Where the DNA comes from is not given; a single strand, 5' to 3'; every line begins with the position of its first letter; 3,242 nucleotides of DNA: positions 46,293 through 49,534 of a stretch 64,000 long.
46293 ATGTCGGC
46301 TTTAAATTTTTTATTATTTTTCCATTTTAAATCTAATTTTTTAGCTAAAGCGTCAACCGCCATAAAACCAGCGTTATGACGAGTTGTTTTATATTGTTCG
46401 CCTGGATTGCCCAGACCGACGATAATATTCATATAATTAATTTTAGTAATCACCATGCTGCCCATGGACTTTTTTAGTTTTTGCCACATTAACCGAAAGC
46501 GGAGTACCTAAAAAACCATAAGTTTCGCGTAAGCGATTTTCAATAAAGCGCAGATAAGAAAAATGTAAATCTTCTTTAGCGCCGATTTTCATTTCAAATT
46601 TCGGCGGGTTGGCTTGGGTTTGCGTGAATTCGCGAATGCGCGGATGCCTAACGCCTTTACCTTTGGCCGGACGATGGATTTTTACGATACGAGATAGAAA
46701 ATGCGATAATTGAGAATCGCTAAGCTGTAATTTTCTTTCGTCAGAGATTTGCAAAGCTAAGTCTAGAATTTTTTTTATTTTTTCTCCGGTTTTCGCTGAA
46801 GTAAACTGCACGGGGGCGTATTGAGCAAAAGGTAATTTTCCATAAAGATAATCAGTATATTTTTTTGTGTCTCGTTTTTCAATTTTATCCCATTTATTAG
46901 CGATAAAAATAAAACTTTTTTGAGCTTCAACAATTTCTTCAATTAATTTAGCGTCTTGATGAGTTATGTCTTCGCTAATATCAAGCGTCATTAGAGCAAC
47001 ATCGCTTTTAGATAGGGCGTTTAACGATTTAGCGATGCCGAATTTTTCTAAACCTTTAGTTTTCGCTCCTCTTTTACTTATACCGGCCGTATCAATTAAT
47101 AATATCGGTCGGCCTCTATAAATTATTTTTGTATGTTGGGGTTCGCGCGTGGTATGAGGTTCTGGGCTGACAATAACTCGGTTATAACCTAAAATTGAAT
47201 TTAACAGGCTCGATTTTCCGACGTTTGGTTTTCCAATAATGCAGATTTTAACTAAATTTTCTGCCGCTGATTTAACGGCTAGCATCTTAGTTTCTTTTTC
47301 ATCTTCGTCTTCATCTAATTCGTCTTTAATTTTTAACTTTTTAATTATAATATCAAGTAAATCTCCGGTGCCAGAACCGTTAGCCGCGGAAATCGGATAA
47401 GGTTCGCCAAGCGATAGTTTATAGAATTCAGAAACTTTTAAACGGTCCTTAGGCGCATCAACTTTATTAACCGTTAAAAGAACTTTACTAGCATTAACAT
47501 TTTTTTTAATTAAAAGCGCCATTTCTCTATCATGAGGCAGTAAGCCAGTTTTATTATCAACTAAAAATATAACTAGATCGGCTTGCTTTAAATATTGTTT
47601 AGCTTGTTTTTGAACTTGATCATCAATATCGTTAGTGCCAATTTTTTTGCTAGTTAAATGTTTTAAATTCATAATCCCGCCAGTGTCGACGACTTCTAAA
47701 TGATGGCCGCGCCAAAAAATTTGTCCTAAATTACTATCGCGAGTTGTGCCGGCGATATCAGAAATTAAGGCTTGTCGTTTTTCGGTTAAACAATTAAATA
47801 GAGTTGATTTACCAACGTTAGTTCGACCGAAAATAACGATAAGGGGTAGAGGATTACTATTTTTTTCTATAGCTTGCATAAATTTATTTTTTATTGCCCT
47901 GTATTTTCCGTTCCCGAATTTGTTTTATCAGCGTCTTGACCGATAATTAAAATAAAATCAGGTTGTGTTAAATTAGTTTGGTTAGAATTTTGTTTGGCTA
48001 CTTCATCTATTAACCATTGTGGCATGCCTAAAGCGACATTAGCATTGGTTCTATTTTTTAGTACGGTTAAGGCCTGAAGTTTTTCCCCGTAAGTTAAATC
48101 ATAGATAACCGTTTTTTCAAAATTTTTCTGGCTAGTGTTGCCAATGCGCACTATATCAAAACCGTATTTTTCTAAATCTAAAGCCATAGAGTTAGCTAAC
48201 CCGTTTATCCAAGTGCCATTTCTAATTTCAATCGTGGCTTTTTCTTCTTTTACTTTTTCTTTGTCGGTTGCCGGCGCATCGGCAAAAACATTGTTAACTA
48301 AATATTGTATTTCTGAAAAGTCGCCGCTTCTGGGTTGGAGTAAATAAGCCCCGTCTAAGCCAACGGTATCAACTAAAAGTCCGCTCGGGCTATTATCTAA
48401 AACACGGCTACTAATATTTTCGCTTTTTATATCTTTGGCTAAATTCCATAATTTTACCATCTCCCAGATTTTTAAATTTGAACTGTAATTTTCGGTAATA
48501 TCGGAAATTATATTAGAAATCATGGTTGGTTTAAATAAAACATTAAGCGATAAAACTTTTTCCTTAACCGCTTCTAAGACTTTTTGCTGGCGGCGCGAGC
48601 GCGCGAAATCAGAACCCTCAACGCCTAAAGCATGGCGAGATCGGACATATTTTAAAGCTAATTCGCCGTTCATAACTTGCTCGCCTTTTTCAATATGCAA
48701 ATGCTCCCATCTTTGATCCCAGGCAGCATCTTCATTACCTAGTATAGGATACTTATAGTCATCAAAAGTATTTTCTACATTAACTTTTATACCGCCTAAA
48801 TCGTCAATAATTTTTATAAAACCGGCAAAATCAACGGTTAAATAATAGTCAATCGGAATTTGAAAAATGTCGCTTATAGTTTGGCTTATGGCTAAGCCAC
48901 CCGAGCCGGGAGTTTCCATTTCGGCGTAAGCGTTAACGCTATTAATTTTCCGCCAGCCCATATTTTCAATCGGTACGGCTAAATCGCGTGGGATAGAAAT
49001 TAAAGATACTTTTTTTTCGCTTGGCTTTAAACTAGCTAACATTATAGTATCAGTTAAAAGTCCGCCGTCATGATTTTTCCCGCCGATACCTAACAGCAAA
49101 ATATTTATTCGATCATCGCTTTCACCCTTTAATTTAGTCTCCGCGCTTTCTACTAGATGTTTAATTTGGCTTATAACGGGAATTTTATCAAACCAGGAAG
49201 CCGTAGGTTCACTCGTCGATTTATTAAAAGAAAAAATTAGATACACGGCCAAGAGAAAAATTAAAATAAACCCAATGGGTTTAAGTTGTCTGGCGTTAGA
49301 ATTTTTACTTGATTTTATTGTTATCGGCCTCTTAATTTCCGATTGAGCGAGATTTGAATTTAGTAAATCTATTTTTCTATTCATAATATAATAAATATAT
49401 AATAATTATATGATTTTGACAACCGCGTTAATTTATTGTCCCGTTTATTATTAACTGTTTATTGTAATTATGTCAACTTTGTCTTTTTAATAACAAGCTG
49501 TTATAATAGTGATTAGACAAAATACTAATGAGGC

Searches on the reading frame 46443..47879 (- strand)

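Call 46: search_protein_families(library=pfam, proteins=[window:46443-47879:-], max_evalue=0.001)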
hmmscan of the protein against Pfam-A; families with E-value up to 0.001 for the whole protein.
window:46443-47879:- (478 aa): 13 families
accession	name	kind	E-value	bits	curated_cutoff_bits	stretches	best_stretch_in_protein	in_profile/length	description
PF01926.29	MMR_HSR1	-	6.9e-52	174.8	21.9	2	211-329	1-113/113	50S ribosome-binding GTPase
PF02421.24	FeoB_N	-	6.1e-24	84.8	27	2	14-155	3-130/156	Ferrous iron transport protein B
PF00009.33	GTP_EFTU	-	7.3e-22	78.3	26.5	2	283-377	84-184/188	Elongation factor Tu GTP binding domain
PF14714.11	KH_dom-like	-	2e-17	63.7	27.3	1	386-463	2-78/81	KH-domain-like of EngA bacterial GTPase enzymes, C-terminal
PF04548.22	AIG1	-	6.3e-17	62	27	2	211-333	2-129/212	AIG1 family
PF00350.29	Dynamin_N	-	4.5e-13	50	27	0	212-246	1-34/168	Dynamin family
PF03193.22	RsgA_GTPase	-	8.2e-10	39.2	30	0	195-270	93-171/174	RsgA GTPase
PF00071.28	Ras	-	2.6e-08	34.1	21.6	1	211-375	1-156/162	Ras family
PF00025.27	Arf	-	2.4e-07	30.8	22.3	0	14-145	17-130/174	ADP-ribosylation factor family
PF08477.19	Roc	-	2.6e-07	31.3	27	0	211-230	1-20/119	Ras of Complex, Roc, domain of DAPkinase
PF00005.33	ABC_tran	-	9.3e-07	30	25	1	13-159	13-113/137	ABC transporter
PF16897.10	MMR_HSR1_Xtn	-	0.0003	21.2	35.2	0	123-183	48-105/106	C-terminal region of MMR_HSR1 domain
PF13479.12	AAA_24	-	0.00057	20.2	27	0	210-235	3-25/195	AAA domain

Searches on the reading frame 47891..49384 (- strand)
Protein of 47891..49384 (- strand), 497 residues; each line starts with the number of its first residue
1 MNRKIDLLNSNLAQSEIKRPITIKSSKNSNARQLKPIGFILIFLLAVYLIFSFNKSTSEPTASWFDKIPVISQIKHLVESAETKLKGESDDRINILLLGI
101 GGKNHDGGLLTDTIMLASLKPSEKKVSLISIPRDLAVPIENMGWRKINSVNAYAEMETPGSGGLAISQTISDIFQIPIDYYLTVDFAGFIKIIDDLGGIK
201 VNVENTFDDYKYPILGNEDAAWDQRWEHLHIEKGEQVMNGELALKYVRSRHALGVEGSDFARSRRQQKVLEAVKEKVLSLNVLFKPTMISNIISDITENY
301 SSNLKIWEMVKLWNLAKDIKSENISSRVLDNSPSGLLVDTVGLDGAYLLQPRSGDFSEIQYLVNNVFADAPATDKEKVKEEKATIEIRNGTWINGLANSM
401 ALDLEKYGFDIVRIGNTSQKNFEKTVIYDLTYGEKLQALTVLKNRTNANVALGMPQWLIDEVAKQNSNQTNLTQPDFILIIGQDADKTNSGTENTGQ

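Call 46: search_protein_families(library=pfam, proteins=[window:47891-49384:-], max_evalue=0.001)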
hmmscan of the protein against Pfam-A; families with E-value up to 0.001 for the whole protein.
window:47891-49384:- (497 aa): 2 families
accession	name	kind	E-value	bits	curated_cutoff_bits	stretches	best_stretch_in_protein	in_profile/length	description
PF03816.19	LytR_cpsA_psr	-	1.2e-40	139.5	24.6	1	111-278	2-149/150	LytR_cpsA_psr family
PF13399.11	LytR_C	-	9.8e-09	36.5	22.2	1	383-438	2-55/86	LytR cell envelope-related transcriptional attenuator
